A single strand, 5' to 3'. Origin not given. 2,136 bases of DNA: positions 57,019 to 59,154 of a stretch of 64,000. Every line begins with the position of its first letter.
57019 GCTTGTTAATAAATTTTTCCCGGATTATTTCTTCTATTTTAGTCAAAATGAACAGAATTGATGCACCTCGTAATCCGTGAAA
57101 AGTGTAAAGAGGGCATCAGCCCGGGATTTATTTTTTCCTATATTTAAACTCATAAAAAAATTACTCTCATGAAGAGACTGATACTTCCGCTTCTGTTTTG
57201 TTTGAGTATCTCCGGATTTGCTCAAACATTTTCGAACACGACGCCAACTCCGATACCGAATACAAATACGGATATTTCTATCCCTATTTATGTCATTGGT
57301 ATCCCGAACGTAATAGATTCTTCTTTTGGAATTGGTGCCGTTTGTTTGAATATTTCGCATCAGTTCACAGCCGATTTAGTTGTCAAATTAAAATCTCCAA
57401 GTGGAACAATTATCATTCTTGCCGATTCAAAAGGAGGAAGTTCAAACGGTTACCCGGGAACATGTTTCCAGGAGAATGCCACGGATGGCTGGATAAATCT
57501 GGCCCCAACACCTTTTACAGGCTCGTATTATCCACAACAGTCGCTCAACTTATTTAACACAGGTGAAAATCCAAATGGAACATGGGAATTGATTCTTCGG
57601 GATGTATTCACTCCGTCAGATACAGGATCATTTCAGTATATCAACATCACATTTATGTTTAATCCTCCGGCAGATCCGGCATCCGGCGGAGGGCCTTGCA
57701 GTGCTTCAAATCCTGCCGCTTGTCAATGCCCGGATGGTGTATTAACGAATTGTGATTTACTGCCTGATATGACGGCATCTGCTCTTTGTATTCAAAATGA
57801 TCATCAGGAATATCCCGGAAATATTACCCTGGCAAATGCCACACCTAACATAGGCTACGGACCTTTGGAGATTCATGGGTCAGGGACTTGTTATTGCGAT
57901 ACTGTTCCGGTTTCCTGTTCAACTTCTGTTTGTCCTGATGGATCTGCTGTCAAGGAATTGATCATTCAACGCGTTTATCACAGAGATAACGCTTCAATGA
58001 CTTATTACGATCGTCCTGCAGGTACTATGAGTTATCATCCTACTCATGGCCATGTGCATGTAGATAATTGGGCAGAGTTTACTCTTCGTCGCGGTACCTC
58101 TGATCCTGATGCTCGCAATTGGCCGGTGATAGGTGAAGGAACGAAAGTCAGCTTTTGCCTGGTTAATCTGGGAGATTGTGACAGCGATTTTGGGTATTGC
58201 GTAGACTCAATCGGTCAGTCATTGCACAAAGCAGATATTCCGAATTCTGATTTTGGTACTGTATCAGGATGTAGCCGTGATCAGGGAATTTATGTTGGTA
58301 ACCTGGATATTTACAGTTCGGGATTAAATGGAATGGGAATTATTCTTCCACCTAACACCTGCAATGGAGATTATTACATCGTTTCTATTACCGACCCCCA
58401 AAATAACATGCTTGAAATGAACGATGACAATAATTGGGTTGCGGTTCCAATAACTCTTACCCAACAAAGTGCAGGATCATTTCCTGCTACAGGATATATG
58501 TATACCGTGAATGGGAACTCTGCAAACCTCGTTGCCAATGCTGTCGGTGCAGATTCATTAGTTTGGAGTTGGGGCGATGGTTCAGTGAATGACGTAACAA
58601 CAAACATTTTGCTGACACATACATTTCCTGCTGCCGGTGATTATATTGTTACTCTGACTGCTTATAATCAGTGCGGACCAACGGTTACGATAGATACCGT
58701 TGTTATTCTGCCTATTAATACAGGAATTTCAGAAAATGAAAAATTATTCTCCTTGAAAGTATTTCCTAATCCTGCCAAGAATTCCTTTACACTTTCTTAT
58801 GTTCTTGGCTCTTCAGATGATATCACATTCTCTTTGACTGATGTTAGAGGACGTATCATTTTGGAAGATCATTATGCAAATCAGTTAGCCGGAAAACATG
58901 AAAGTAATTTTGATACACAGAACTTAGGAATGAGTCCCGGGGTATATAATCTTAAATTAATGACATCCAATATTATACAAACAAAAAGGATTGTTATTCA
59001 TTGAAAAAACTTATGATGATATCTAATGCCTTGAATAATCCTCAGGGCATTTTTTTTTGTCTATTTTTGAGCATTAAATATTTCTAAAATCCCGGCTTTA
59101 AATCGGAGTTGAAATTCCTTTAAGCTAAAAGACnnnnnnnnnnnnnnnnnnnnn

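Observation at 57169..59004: Lysyl-oxidase-like copper amine oxidase domain fused to a proprotein-convertase P-domain, a PKD domain and a T9SS sorting tail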

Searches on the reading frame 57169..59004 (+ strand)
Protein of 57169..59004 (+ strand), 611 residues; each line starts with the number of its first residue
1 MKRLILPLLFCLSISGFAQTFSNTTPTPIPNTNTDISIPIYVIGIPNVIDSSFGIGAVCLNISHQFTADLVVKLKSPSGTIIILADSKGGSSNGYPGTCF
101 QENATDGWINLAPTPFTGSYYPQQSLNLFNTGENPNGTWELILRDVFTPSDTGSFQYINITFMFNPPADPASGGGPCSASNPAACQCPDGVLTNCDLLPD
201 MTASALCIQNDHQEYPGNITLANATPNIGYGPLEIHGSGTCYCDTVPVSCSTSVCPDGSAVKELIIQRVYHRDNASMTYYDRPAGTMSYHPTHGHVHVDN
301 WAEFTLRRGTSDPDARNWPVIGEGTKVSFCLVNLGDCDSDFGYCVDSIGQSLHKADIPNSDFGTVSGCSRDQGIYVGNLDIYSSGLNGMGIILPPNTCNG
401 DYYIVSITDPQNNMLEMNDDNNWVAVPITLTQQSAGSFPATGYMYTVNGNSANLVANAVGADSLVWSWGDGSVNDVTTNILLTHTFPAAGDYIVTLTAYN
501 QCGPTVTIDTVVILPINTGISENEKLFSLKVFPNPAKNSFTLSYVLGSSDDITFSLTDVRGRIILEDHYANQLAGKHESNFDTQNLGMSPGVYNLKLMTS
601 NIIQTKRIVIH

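Call 3: search_protein_families(library=pfam, proteins=[window:57169-59004:+], max_evalue=1)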
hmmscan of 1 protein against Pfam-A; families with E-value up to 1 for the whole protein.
window:57169-59004:+ (611 aa): 9 families
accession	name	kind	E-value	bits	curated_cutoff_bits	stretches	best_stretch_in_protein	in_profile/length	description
PF18962.6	Por_Secre_tail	-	6.8e-10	39.6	27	1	531-610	1-75/75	Secretion system C-terminal sorting domain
PF01483.27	P_proprotein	-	3.1e-09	37.2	21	1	58-161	6-85/86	Proprotein convertase P-domain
PF18911.6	PKD_4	-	2.5e-06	27.9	27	1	462-506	35-76/85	PKD domain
PF00801.26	PKD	-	5.6e-06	26.7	23.5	1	463-503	31-70/80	PKD domain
PF01186.22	Lysyl_oxidase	-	0.0016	18.6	20.4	1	286-434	77-198/204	Lysyl oxidase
PF13860.13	FlgD_ig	-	0.023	15.1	27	1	541-599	13-75/79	FlgD Ig-like domain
PF07705.17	CARDB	-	0.036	14.7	22.7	1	394-424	70-99/101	CARDB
PF14478.12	DUF4430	-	0.11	13.3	23.8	0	439-459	38-58/72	Domain of unknown function (DUF4430)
PF18981.6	InlK_D3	-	0.23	12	25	0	477-505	37-65/75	Internalin K domain (D3/D4)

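Call 4: search_protein_families(library=ncbifam, proteins=[window:57169-59004:+], max_evalue=1)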
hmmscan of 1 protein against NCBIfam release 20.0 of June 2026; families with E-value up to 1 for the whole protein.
window:57169-59004:+ (611 aa): 4 families
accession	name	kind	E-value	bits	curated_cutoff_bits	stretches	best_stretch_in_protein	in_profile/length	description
TIGR04183.1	Por_Secre_tail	domain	1.4e-11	44.2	23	1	531-610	1-71/72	T9SS type A sorting domain-containing protein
NF038113.1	T9SSA_dep_M36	equivalog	5e-06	24.9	885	1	527-610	791-868/869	T9SS-dependent M36 family metallopeptidase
TIGR00864.1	PCC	subfamily_domain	0.0048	13.3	1861.4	1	461-524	1425-1485/2700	polycystin cation channel protein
NF038127.1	FDP_fam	subfamily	0.23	11.9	29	1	446-501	58-110/150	DVUA0089 family protein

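Call 5: search_solved_structures(query=window:57169-59001:+, max_evalue=1, show_alignments=3)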
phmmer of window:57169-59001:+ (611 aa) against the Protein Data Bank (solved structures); distinct sequences matched with E-value up to 1: 0.

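Call 6: find_homologous_proteins(query=window:57169-59001:+, max_evalue=0.001)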
Query window:57169-59001:+ (611 aa): 917 proteins with E <= 0.001 among 8000 candidates; the best 120 are listed.
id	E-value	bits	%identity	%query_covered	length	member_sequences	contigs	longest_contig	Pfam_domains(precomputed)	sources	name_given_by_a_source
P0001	0.0e+0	1283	90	100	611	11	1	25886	PF00801.27,PF18962.8,PF01483.28,PF18911.7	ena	-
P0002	0.0e+0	1112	77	98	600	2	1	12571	PF00801.27,PF18962.8,PF01483.28,PF18911.7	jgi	-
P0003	0.0e+0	1110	76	100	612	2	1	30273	PF00801.27,PF18962.8,PF01483.28,PF18911.7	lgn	-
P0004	0.0e+0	1095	75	99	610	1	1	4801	PF18962.8,PF01483.28,PF18911.7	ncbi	-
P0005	0.0e+0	1053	73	100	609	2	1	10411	PF18962.8,PF01483.28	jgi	jgi:subtilisin-like proprotein convertase family protein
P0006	6.7e-270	915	65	100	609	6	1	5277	PF18962.8,PF01483.28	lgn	-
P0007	3.3e-268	909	64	100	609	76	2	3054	PF00801.27,PF18962.8,PF01483.28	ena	-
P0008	1.1e-262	891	62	100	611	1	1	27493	PF00801.27,PF18962.8,PF01483.28,PF18911.7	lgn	-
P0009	7.2e-261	885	64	97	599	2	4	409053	PF00801.27,PF18962.8,PF01483.28,PF18911.7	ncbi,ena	-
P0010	2.5e-251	854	62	98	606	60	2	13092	PF00801.27,PF18962.8,PF01483.28,PF18911.7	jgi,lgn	jgi:subtilisin-like proprotein convertase family protein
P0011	1.5e-240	818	76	73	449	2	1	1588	PF00801.27,PF18962.8,PF18911.7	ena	-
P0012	7.2e-234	796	58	100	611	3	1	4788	PF18962.8,PF13860.13,PF01483.28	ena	-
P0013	2.7e-232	791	60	97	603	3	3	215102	PF18962.8,PF01483.28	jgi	jgi:subtilisin-like proprotein convertase family protein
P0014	1.0e-230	786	58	100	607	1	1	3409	PF18962.8,PF13860.13,PF01483.28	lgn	-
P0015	1.3e-230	785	59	97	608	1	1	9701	PF18962.8,PF01483.28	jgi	jgi:subtilisin-like proprotein convertase family protein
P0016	7.8e-230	783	59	97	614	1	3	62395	PF18962.8,PF01483.28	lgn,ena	-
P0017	9.1e-229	779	58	100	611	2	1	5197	PF18962.8,PF01483.28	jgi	jgi:subtilisin-like proprotein convertase family protein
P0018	1.4e-220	752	55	100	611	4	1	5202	PF18962.8,PF01483.28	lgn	-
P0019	2.7e-218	745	55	100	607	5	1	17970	PF18962.8,PF01483.28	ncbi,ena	-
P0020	2.1e-211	722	51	100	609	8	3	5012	PF18962.8,PF01483.28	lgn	-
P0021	3.1e-211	721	52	97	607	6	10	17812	PF13860.13,PF01483.28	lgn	-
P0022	7.7e-209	713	55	97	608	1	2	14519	PF18962.8,PF18911.7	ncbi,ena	-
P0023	2.6e-208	712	50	100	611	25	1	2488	PF18962.8,PF01483.28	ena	-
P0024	3.0e-208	711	53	100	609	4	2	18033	PF18962.8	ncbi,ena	-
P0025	1.2e-207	709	54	97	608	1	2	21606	PF18962.8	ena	-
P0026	7.0e-207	707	54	100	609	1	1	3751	PF18962.8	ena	-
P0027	6.1e-206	704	53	100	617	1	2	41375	PF18962.8,PF01483.28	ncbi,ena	-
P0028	8.8e-206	703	54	97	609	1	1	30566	PF00801.27,PF18962.8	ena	-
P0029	2.1e-204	699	53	99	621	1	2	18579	PF18962.8,PF01483.28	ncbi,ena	-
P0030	5.2e-204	697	52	97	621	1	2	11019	PF00801.27,PF18962.8,PF01483.28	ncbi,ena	-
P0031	1.9e-203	695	50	100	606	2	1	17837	PF00801.27,PF18962.8,PF01483.28,PF18911.7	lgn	-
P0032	7.7e-202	690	51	97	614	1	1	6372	PF18962.8,PF13860.13,PF18911.7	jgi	jgi:hypothetical protein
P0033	2.8e-201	688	52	97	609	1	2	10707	PF00801.27,PF18962.8,PF01483.28,PF18911.7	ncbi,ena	-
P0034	1.1e-200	686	51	100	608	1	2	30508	PF18962.8,PF01483.28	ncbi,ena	-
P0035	1.4e-198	679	52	97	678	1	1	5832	PF18962.8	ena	-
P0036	4.2e-198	678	50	100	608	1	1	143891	PF18962.8,PF01483.28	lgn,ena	-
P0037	3.2e-195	668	52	97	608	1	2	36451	PF18962.8,PF01483.28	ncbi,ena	-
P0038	6.3e-195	667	50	100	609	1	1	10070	PF18962.8,PF13860.13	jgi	jgi:hypothetical protein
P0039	5.3e-193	661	50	95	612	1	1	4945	PF00801.27,PF18962.8,PF13860.13,PF01483.28,PF18911.7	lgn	-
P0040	2.0e-191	656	49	100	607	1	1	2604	PF18962.8,PF13860.13,PF01483.28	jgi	-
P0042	3.2e-188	645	52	95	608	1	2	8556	PF00801.27,PF18962.8,PF01483.28,PF18911.7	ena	-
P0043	2.4e-186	639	54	88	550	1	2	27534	PF00801.27,PF18962.8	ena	-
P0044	4.1e-186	638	48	100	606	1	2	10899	PF00801.27,PF18962.8,PF01483.28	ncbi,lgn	-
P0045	2.0e-185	636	49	100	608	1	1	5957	PF00801.27,PF18962.8,PF01483.28,PF18911.7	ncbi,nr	ncbi:MAG: proprotein convertase P-domain-containing protein [Bacteroidia bacterium]|nr:proprotein co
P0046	5.8e-183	628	48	100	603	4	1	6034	PF18962.8,PF01483.28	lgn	-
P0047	3.0e-182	625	48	100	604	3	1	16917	PF00801.27,PF18962.8,PF01483.28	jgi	-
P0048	1.0e-180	620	48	100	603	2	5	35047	PF00801.27,PF01186.23,PF18962.8,PF13860.13,PF01483.28,PF18911.7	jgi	jgi:hypothetical protein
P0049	1.2e-180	620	49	99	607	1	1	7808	PF00801.27,PF01186.23,PF18962.8,PF01483.28,PF18911.7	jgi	jgi:subtilisin-like proprotein convertase family protein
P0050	1.5e-180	620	47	100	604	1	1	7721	PF18962.8,PF01483.28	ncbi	ncbi:MAG: T9SS type A sorting domain-containing protein [Bacteroidota bacterium]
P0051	5.9e-180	618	47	100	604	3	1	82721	PF18962.8,PF01483.28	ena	-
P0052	3.7e-179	615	47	100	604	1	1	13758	PF00801.27,PF01186.23,PF18962.8,PF01483.28,PF18911.7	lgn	-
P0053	4.1e-179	615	50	100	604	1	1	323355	PF00801.27,PF01186.23,PF18962.8,PF01483.28,PF18911.7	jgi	jgi:subtilisin-like proprotein convertase family protein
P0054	1.3e-178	614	48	100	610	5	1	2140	PF00801.27,PF01186.23,PF18962.8,PF01483.28,PF18911.7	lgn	-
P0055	5.1e-178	611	46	100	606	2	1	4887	PF18962.8,PF01483.28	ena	-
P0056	6.5e-178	611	48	98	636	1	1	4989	PF00801.27,PF01483.28,PF18911.7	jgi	jgi:subtilisin-like proprotein convertase family protein/plastocyanin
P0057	1.5e-177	610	48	100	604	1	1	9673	PF18962.8,PF13860.13,PF01483.28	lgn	-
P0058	3.0e-177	609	48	100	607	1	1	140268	PF00801.27,PF18962.8,PF01483.28,PF18911.7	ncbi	-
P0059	3.6e-177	609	49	100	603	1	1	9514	PF00801.27,PF01186.23,PF18962.8,PF01483.28,PF18911.7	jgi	jgi:subtilisin-like proprotein convertase family protein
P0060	4.2e-177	608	47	100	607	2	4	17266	PF00801.27,PF18962.8,PF01483.28,PF18911.7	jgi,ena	-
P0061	5.3e-177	608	49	100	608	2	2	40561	PF00801.27,PF01186.23,PF18962.8,PF01483.28,PF18911.7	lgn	-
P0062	8.7e-177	607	48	100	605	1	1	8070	PF00801.27,PF01186.23,PF18962.8,PF01483.28,PF18911.7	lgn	-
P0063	1.3e-176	607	48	100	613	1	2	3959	PF00801.27,PF01186.23,PF18962.8,PF01483.28,PF18911.7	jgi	jgi:PKD repeat protein/subtilisin-like proprotein convertase family protein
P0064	1.5e-176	607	48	100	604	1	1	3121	PF00801.27,PF01186.23,PF18962.8,PF13860.13,PF01483.28,PF18911.7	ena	-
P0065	5.1e-176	605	48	100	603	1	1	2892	PF00801.27,PF01186.23,PF18962.8,PF01483.28,PF18911.7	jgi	jgi:PKD repeat protein/subtilisin-like proprotein convertase family protein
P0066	5.7e-176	605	49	95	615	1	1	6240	PF00801.27,PF01483.28,PF18911.7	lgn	-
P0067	5.9e-176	605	48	98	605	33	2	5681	PF00801.27,PF01186.23,PF18962.8,PF01483.28,PF18911.7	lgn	-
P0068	1.1e-175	604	49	100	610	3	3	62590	PF00801.27,PF01186.23,PF18962.8,PF01483.28,PF18911.7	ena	-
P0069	3.9e-175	602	49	97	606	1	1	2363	PF00801.27,PF01186.23,PF18962.8,PF01483.28,PF18911.7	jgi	jgi:subtilisin-like proprotein convertase family protein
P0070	4.5e-175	602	48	100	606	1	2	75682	PF00801.27,PF01186.23,PF18962.8,PF01483.28,PF18911.7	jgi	jgi:subtilisin-like proprotein convertase family protein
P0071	4.8e-175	602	49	97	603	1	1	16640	PF00801.27,PF01186.23,PF18962.8,PF01483.28,PF18911.7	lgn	-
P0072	6.4e-175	601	47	100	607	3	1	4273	PF00801.27,PF01186.23,PF18962.8,PF01483.28,PF18911.7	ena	-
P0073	7.5e-175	601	47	99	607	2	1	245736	PF00801.27,PF01186.23,PF18962.8,PF01483.28,PF18911.7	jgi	jgi:subtilisin-like proprotein convertase family protein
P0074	1.1e-174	600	48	100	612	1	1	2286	PF00801.27,PF01186.23,PF18962.8,PF01483.28,PF18911.7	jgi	jgi:hypothetical protein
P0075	1.4e-174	600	49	97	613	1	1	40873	PF00801.27,PF01186.23,PF18962.8,PF01483.28,PF18911.7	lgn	-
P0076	3.1e-174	599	48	100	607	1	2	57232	PF00801.27,PF01186.23,PF18962.8,PF01483.28,PF18911.7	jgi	jgi:subtilisin-like proprotein convertase family protein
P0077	3.4e-174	599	48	100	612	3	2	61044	PF00801.27,PF01186.23,PF18962.8,PF01483.28,PF18911.7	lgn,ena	-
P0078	4.9e-174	598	48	97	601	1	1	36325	PF00801.27,PF01186.23,PF01483.28,PF18911.7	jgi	jgi:subtilisin-like proprotein convertase family protein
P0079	4.9e-174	598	47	100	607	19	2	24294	PF00801.27,PF01186.23,PF18962.8,PF01483.28,PF18911.7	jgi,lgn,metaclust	metaclust:\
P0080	6.3e-174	598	48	100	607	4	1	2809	PF00801.27,PF01186.23,PF18962.8,PF01483.28,PF18911.7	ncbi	-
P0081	1.0e-173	597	47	100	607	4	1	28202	PF00801.27,PF01186.23,PF18962.8,PF01483.28,PF18911.7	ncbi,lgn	-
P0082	1.3e-173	597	47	100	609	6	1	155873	PF00801.27,PF01186.23,PF18962.8,PF01483.28,PF18911.7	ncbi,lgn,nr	ncbi:MAG: hypothetical protein JWP12_594 [Bacteroidetes bacterium]|nr:hypothetical protein [Bacteroi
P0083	2.0e-173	596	48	100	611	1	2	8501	PF00801.27,PF01186.23,PF18962.8,PF01483.28,PF18911.7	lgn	-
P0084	2.1e-173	596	48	100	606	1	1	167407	PF00801.27,PF18962.8,PF01483.28,PF18911.7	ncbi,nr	ncbi:MAG: T9SS type A sorting domain-containing protein [Bacteroidetes bacterium]|nr:T9SS type A sor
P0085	2.4e-173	596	47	97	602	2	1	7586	PF00801.27,PF18962.8,PF01483.28,PF18911.7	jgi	-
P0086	2.5e-173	596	49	95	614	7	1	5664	PF00801.27,PF01483.28,PF18911.7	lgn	-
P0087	2.9e-173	596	47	100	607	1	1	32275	PF00801.27,PF01186.23,PF18962.8,PF01483.28,PF18911.7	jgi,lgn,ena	-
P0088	2.9e-173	596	49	100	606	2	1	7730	PF00801.27,PF01186.23,PF18962.8,PF01483.28,PF18911.7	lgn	-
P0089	3.2e-173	596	49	91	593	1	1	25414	PF00801.27,PF18962.8,PF01483.28,PF18911.7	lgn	-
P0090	5.2e-173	595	47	100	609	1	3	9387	PF00801.27,PF01186.23,PF18962.8,PF01483.28,PF18911.7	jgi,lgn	-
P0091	7.3e-173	594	47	100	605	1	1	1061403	PF00801.27,PF01186.23,PF18962.8,PF13860.13,PF01483.28,PF18911.7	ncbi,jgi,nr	ncbi:MAG: hypothetical protein K0Q95_2055 [Bacteroidota bacterium]|jgi:subtilisin-like proprotein co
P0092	9.1e-173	594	47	100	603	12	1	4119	PF00801.27,PF01186.23,PF18962.8,PF13860.13,PF01483.28,PF18911.7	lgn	-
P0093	1.2e-172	594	45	100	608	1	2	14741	PF00801.27,PF18962.8,PF01483.28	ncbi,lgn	-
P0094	1.3e-172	594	47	100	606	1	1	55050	PF00801.27,PF01186.23,PF18962.8,PF01483.28,PF18911.7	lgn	-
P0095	2.3e-172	593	47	100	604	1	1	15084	PF00801.27,PF01186.23,PF18962.8,PF13860.13,PF01483.28,PF18911.7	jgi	jgi:subtilisin-like proprotein convertase family protein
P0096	2.6e-172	593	48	97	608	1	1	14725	PF00801.27,PF01186.23,PF18962.8,PF01483.28,PF18911.7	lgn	-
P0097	2.8e-172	593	47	100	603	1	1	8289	PF00801.27,PF01186.23,PF18962.8,PF13860.13,PF01483.28,PF18911.7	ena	-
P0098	2.9e-172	592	47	100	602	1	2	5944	PF00801.27,PF01186.23,PF18962.8,PF13860.13,PF01483.28,PF18911.7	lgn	-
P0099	4.0e-172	592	48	100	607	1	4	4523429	PF00801.27,PF01186.23,PF18962.8,PF01483.28,PF18911.7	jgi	jgi:PKD repeat protein/subtilisin-like proprotein convertase family protein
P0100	5.2e-172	592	47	100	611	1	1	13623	PF00801.27,PF18962.8,PF01483.28,PF18911.7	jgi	jgi:flagellar hook assembly protein FlgD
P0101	1.4e-171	590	48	100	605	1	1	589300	PF00801.27,PF01186.23,PF18962.8,PF01483.28,PF18911.7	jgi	jgi:subtilisin-like proprotein convertase family protein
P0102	1.7e-171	590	47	97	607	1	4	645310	PF00801.27,PF01186.23,PF18962.8,PF01483.28,PF18911.7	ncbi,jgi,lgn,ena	ncbi:MAG TPA: PKD domain-containing protein [Bacteroidia bacterium]|jgi:subtilisin-like proprotein c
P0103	2.1e-171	590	48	97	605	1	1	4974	PF00801.27,PF01186.23,PF18962.8,PF01483.28,PF18911.7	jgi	jgi:hypothetical protein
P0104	2.5e-171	589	48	100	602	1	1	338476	PF00801.27,PF01186.23,PF18962.8,PF01483.28,PF18911.7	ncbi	ncbi:MAG: PKD domain-containing protein [Bacteroidia bacterium]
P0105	4.0e-171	589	47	100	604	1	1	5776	PF00801.27,PF18962.8,PF01483.28,PF18911.7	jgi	jgi:subtilisin-like proprotein convertase family protein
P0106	4.3e-171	589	46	100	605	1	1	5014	PF00801.27,PF01186.23,PF18962.8,PF01483.28,PF18911.7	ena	-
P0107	6.2e-171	588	46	100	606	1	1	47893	PF00801.27,PF01186.23,PF18962.8,PF01483.28,PF18911.7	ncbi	-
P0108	6.5e-171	588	47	100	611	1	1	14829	PF00801.27,PF18962.8,PF01483.28,PF18911.7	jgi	jgi:PKD domain-containing protein/proprotein convertase P-domain-containing protein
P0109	7.7e-171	588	46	100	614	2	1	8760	PF00801.27,PF01483.28,PF18911.7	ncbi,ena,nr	ncbi:MAG TPA: proprotein convertase P-domain-containing protein [Bacteroidia bacterium]|nr:proprotei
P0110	9.6e-171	587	45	100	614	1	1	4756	PF00801.27,PF18962.8,PF01483.28,PF18911.7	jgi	jgi:subtilisin-like proprotein convertase family protein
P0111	1.1e-170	587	46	100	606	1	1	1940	PF00801.27,PF01186.23,PF01483.28,PF18911.7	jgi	-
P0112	1.4e-170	587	47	100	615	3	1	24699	PF00801.27,PF01186.23,PF18962.8,PF01483.28,PF18911.7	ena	-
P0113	2.7e-170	586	47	100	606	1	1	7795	PF00801.27,PF01186.23,PF18962.8,PF01483.28,PF18911.7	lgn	-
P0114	4.5e-170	585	48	100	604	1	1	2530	PF00801.27,PF01186.23,PF18962.8,PF01483.28,PF18911.7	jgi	jgi:subtilisin-like proprotein convertase family protein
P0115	5.9e-170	585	47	97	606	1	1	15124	PF00801.27,PF01186.23,PF18962.8,PF01483.28,PF18911.7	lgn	-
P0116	1.2e-169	584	47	97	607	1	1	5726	PF00801.27,PF01186.23,PF18962.8,PF01483.28,PF18911.7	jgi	jgi:subtilisin-like proprotein convertase family protein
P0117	1.2e-169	584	47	100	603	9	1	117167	PF00801.27,PF01186.23,PF18962.8,PF01483.28,PF18911.7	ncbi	-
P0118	1.5e-169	583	48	100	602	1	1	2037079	PF00801.27,PF01186.23,PF18962.8,PF01483.28,PF18911.7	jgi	jgi:subtilisin-like proprotein convertase family protein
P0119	1.8e-169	583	47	100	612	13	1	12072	PF00801.27,PF01186.23,PF18962.8,PF01483.28,PF18911.7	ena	-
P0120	5.8e-169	582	47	100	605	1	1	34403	PF00801.27,PF01186.23,PF18962.8,PF01483.28,PF18911.7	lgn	-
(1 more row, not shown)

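Call 8: search_protein_families(library=pfam, alignment_id=A1, max_evalue=0.01)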
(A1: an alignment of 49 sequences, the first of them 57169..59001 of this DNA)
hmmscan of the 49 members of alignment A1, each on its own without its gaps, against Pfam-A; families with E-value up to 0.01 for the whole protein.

A. member 1, window:57169-59001:+ (611 aa): 5 families
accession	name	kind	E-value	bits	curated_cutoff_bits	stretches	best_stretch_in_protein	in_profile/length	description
PF18962.6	Por_Secre_tail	-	6.8e-10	39.6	27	1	531-610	1-75/75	Secretion system C-terminal sorting domain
PF01483.27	P_proprotein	-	3.1e-09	37.2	21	1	58-161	6-85/86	Proprotein convertase P-domain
PF18911.6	PKD_4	-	2.5e-06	27.9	27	1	462-506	35-76/85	PKD domain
PF00801.26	PKD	-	5.6e-06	26.7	23.5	1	463-503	31-70/80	PKD domain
PF01186.22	Lysyl_oxidase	-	0.0016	18.6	20.4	0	286-434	77-198/204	Lysyl oxidase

B. families by the number of members that match (of 49 scanned): 10 families
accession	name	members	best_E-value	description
PF18962.6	Por_Secre_tail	49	7.3e-14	Secretion system C-terminal sorting domain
PF01483.27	P_proprotein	49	2e-13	Proprotein convertase P-domain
PF00801.26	PKD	48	4.6e-14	PKD domain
PF18911.6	PKD_4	44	3e-16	PKD domain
PF01186.22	Lysyl_oxidase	29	2.8e-08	Lysyl oxidase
PF13860.13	FlgD_ig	28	1.3e-07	FlgD Ig-like domain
PF07705.17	CARDB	25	0.00015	CARDB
PF13585.12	CHU_C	5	6e-05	CHU_C Type IX secretion signal domain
PF01835.25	MG2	4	0.0016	MG2 domain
PF07495.19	Y_Y_Y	1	0.004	Y_Y_Y domain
